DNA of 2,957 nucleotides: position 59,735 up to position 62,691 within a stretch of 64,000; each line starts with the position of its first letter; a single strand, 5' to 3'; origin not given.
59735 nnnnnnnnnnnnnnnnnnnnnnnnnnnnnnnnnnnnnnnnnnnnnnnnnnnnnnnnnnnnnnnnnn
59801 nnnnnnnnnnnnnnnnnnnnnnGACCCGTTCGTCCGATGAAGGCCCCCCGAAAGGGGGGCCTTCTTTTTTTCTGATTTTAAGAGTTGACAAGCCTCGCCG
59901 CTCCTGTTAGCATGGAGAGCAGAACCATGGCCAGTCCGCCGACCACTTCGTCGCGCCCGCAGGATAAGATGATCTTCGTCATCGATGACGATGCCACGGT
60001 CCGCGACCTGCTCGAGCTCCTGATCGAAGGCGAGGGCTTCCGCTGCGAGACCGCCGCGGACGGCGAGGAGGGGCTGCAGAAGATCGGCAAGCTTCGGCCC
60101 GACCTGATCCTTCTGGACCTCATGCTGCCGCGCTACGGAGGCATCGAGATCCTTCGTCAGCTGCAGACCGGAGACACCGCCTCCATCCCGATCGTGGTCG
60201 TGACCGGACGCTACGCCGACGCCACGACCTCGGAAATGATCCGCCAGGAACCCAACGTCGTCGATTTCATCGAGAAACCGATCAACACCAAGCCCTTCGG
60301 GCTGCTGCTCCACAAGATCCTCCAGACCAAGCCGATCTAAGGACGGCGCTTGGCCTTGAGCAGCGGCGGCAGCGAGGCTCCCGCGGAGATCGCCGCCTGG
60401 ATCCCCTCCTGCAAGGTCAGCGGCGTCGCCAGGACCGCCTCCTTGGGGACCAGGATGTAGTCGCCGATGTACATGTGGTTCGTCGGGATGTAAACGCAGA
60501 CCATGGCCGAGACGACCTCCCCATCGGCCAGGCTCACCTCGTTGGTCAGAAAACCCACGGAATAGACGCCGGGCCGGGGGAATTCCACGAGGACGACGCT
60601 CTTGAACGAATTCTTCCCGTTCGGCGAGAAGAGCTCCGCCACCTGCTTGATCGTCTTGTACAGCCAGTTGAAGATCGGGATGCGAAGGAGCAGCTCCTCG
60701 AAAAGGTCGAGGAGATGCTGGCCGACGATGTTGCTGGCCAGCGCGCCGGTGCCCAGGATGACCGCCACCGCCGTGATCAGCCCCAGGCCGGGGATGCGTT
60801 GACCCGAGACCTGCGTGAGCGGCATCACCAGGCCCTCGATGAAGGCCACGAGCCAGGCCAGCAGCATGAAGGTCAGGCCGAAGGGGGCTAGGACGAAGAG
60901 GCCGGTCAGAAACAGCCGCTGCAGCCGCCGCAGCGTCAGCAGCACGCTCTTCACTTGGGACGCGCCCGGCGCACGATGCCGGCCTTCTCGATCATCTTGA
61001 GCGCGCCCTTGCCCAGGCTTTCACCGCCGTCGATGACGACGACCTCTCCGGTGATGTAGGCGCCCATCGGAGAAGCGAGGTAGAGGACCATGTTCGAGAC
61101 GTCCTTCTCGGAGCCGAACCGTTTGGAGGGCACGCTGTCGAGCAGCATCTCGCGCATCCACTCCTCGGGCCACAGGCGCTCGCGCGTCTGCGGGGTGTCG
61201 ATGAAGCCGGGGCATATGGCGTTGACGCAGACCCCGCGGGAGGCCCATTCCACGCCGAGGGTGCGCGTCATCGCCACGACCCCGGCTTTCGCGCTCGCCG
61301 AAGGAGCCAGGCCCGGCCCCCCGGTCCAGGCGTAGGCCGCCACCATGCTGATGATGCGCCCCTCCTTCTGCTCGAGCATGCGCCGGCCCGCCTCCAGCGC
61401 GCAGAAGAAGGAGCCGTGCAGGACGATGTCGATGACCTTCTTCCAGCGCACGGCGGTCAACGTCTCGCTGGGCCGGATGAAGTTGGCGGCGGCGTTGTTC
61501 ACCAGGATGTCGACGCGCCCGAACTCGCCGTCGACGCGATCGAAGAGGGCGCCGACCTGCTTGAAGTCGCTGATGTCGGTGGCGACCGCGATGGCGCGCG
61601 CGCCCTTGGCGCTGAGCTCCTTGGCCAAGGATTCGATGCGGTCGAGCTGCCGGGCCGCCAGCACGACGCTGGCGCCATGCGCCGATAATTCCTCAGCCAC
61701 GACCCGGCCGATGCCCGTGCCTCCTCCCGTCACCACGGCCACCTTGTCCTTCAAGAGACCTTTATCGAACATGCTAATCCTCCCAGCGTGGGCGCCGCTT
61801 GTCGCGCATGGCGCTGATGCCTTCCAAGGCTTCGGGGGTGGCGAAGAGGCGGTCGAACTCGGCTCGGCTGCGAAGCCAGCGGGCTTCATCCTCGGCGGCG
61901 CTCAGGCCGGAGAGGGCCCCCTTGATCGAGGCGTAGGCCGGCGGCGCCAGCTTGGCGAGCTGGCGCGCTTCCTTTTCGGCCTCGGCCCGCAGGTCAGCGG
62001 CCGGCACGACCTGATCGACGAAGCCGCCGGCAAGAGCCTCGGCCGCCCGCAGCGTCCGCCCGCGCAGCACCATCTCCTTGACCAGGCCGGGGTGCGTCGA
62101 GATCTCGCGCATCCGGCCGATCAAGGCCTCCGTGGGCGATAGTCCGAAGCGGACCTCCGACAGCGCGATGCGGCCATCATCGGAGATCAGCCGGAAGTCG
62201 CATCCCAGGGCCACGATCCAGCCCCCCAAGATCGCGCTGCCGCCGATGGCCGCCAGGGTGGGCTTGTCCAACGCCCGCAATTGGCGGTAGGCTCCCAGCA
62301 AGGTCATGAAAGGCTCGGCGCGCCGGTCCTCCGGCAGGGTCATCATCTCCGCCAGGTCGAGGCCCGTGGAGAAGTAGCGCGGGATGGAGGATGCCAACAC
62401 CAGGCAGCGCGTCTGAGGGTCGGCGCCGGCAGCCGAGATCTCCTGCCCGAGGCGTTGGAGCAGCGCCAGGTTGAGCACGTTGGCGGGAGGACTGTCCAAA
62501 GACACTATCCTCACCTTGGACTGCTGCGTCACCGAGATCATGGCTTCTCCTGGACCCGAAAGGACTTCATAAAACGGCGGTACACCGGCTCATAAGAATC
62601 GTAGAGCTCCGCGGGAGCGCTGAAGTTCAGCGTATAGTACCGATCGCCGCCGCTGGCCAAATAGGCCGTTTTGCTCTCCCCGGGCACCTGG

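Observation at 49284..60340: Candidate novel signalling locus: PAS-HK, secreted LysM, giant coiled-coil HK, REC-TM-propeller, YtxH and stand-alone REC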

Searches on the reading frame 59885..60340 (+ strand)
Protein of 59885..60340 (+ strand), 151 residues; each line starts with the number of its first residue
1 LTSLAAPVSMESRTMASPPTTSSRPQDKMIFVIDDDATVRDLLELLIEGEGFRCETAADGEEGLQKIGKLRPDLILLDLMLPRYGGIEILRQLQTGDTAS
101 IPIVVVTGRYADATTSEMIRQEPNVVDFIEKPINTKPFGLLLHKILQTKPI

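Call 9: search_protein_families(library=pfam, proteins=[window:59885-60340:+], max_evalue=0.01)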
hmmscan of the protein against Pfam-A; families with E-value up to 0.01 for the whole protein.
window:59885-60340:+ (151 aa): 2 families
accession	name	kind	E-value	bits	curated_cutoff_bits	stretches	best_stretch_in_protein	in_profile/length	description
PF00072.30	Response_reg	-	3e-23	82.5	30.2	1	30-135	1-103/111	Response regulator receiver domain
PF18678.6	AOC_like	-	0.0081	16.3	25.9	0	90-121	79-110/123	Allene oxide cyclase barrel like domain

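Call 48: search_protein_families(library=ncbifam, proteins=[window:59927-60340:+], max_evalue=0.01)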
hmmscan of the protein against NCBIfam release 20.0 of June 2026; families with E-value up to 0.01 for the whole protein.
window:59927-60340:+ (137 aa): 98 families (the best 25 are shown)
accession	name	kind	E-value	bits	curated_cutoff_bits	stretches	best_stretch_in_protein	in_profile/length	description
NF040689.1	MtrAB_MtrA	equivalog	2e-20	73.1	300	1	16-122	1-103/219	MtrAB system response regulator MtrA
TIGR02154.1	PhoB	equivalog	5.2e-19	68.4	296.2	1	14-121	3-109/226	phosphate regulon transcriptional regulator PhoB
NF040534.1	resp_reg_YycF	equivalog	2e-18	66.5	340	1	14-122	1-105/231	response regulator YycF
NF051870.1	NAssimRespRegNtrX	equivalog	2.9e-18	66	600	1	16-134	4-121/452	nitrogen assimilation response regulator NtrX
NF041733.1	resp_reg_CseB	equivalog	1.3e-17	63.9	350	1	16-121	3-104/228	two-component system response regulator CseB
NF006900.1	PRK09390.1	equivalog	2.2e-17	63.2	255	1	12-122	3-110/203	response regulator FixJ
NF045944.1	ResRegRpaBCyano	equivalog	1.1e-16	60.9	330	1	18-125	2-105/229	response regulator transcription factor RpaB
NF008469.0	PRK11361.1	equivalog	4.1e-16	58.7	714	1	14-135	5-123/461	acetoacetate metabolism transcriptional regulator AtoC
NF045717.1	DVU0259_DivK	exception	8.2e-16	58.2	160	1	14-121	3-105/117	DVU0259 family response regulator domain-containing protein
NF007005.1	PRK09468.1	equivalog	1e-15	57.8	331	1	13-124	3-111/237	osmolarity response regulator transcription factor OmpR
NF007969.0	PRK10693.1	equivalog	1.4e-15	57.2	329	1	13-120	7-111/337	two-component system response regulator RssB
NF008199.0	PRK10955.1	equivalog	1.5e-14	54.5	341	1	15-125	3-108/232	envelope stress response regulator transcription factor CpxR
NF045505.1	RR_RssB_Pseudo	equivalog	2.3e-14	53.3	700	1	15-121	7-110/394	two-component system response regulator RssB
NF007135.0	PRK09581.1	equivalog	6.6e-14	51.6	474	1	15-121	4-109/457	PleD family two-component system response regulator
NF053854.1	RespRegPhoBBctds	equivalog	1.1e-13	51.1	270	1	16-123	1-106/225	two-component system response regulator PhoB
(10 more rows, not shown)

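Call 87: search_protein_families(library=padloc, proteins=[window:59927-60340:+], max_evalue=0.001)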
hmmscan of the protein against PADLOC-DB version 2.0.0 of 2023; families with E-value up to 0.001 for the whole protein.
window:59927-60340:+ (137 aa): 2 families
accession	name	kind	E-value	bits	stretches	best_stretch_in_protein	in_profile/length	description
PDLC00405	SduA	-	3.8e-09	34.5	1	10-73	4-66/323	DUF4263 domain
PDLC04725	PDC-M60B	-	9.4e-08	30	0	70-95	76-100/158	-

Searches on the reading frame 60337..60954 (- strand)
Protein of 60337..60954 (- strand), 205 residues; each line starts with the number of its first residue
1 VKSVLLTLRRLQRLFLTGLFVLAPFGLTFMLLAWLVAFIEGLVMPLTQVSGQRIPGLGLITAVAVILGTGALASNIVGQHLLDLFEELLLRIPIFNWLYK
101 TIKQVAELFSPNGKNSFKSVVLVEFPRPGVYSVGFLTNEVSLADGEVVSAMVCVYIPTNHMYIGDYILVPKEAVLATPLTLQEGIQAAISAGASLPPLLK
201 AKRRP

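Call 12: search_protein_families(library=pfam, proteins=[window:60337-60954:-], max_evalue=0.001)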
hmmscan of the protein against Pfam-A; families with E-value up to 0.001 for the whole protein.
window:60337-60954:- (205 aa): 1 family
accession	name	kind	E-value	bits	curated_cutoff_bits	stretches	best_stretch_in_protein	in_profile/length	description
PF04367.18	DUF502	-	2.7e-29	101.6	23.8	1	60-161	1-104/107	Protein of unknown function (DUF502)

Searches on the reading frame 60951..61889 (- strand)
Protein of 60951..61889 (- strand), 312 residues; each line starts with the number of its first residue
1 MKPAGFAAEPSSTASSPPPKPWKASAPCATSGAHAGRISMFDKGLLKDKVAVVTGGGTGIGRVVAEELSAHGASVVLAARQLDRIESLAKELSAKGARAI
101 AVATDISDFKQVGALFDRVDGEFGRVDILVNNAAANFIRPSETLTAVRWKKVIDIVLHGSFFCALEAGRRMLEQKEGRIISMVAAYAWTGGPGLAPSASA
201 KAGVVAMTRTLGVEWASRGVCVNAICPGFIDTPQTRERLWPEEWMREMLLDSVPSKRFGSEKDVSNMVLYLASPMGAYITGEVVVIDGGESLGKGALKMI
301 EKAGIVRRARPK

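Call 12: search_protein_families(library=pfam, proteins=[window:60951-61889:-], max_evalue=0.001)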
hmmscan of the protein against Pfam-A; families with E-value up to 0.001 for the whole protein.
window:60951-61889:- (312 aa): 5 families
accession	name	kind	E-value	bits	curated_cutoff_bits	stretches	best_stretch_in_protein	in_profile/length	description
PF13561.12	adh_short_C2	-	7.1e-53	180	27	1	58-289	6-234/236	Enoyl-(Acyl carrier protein) reductase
PF00106.31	adh_short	-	3.2e-49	167.5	26.6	1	49-237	1-189/195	short chain dehydrogenase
PF08659.16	KR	-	2.1e-10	41.2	22.6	1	52-154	4-110/180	KR domain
PF03435.24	Sacchrp_dh_NADP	-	3.6e-05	24.5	25.1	1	55-119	5-69/129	Saccharopine dehydrogenase NADP binding domain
PF23441.1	SDR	-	6.6e-05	22.8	27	1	49-289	8-254/258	SDR-like rossmann domain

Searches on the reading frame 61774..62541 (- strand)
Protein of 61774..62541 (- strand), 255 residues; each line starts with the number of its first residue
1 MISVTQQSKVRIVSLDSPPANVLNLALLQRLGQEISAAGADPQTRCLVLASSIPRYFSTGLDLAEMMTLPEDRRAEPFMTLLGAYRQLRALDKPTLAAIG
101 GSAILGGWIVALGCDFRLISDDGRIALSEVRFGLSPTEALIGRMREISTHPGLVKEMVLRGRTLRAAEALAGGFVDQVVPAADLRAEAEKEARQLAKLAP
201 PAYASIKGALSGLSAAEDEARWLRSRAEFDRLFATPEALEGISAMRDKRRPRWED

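Call 12: search_protein_families(library=pfam, proteins=[window:61774-62541:-], max_evalue=0.001)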
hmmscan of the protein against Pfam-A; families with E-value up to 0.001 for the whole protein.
window:61774-62541:- (255 aa): 2 families
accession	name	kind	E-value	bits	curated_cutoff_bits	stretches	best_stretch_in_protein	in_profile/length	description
PF00378.25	ECH_1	-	1.1e-38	133.5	27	1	7-255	3-250/251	Enoyl-CoA hydratase/isomerase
PF16113.10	ECH_2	-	1.5e-17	64.6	27.2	1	11-247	2-240/335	Enoyl-CoA hydratase/isomerase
